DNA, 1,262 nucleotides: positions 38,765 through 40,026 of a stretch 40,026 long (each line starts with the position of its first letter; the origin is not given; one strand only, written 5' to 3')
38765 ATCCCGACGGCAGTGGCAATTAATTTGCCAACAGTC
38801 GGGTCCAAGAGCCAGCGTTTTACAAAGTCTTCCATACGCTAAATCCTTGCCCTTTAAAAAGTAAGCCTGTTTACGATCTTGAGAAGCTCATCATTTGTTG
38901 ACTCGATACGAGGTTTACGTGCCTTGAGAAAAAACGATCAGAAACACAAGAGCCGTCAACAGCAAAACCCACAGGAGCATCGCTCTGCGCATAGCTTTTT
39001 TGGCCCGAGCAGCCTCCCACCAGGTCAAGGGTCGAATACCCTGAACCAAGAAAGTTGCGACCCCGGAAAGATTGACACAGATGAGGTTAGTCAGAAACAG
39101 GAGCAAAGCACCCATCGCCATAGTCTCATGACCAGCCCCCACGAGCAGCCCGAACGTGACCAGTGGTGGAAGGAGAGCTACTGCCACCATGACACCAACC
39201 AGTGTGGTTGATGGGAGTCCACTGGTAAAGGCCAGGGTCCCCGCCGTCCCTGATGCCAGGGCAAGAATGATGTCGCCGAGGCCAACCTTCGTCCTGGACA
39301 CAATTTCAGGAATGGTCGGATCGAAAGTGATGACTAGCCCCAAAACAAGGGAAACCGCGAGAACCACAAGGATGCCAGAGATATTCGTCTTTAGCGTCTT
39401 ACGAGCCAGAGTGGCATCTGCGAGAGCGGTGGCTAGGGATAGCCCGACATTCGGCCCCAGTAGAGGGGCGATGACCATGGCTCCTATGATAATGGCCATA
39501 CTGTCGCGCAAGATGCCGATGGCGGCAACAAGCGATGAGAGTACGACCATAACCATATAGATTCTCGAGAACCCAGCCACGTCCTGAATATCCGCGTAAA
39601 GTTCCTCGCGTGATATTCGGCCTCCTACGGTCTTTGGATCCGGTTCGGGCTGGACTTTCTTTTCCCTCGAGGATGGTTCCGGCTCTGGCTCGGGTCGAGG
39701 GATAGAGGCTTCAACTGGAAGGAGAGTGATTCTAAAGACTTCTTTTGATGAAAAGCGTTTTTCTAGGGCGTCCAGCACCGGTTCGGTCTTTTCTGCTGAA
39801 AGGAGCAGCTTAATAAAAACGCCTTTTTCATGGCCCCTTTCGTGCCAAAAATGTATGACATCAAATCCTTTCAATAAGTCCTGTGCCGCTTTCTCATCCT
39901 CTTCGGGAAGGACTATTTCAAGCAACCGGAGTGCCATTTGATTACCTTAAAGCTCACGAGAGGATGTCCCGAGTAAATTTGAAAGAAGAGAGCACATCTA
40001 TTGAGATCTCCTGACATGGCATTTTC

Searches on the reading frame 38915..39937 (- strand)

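Call 35: search_protein_families(library=pfam, proteins=[window:38915-39937:-], max_evalue=0.0001)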
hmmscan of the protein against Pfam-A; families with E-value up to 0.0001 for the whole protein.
window:38915-39937:- (340 aa): 1 family
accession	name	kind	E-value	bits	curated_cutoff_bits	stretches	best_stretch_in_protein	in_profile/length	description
PF04087.19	DUF389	-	3.5e-37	128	23.9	1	154-290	1-137/137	Domain of unknown function (DUF389)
